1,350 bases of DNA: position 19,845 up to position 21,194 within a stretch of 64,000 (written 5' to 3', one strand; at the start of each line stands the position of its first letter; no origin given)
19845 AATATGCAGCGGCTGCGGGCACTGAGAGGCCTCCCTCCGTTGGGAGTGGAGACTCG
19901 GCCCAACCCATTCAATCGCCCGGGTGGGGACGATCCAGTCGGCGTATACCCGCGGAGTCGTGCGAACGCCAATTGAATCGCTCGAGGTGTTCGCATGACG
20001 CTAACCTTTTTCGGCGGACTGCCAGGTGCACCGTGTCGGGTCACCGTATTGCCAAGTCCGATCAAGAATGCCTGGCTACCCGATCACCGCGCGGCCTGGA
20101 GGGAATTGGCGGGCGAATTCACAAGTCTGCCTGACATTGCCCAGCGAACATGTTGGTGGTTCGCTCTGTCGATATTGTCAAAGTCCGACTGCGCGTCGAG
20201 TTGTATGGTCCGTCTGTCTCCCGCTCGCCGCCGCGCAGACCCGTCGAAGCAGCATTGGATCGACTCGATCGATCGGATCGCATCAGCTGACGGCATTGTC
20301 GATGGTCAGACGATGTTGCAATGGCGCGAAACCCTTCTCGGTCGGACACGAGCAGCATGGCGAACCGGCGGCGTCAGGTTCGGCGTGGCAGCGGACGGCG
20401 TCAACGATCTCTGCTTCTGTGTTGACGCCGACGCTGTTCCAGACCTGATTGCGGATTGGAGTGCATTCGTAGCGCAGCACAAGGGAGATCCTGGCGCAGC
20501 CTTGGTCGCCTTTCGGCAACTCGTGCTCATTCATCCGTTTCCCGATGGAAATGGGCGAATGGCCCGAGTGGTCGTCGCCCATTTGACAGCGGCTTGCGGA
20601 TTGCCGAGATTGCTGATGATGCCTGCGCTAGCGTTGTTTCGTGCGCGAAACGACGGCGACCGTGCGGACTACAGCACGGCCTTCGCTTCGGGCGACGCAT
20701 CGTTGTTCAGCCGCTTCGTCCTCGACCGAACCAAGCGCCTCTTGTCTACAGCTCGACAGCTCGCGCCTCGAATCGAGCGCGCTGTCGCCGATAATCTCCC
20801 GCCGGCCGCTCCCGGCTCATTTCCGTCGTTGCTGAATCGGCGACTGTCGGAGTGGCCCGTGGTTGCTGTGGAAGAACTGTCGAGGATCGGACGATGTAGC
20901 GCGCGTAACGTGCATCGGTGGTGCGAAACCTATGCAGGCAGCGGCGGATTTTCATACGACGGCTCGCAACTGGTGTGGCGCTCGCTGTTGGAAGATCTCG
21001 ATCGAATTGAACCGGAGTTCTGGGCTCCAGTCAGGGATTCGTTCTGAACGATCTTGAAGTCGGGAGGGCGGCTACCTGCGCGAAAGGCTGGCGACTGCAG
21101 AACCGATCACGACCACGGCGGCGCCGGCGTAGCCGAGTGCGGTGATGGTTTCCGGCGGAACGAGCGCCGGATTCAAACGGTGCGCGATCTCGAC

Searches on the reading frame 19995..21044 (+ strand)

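Call 89: search_protein_families(library=pfam, proteins=[window:19995-21044:+], max_evalue=0.1)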
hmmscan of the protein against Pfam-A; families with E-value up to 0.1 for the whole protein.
window:19995-21044:+ (350 aa): 2 families
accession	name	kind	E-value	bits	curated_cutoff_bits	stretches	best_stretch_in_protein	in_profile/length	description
PF02661.23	Fic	-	2.9e-07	31.7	24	1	106-196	6-91/93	Fic/DOC family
PF08418.15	Pol_alpha_B_N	-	0.062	13.7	24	0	135-165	21-50/67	DNA polymerase alpha subunit B N-terminal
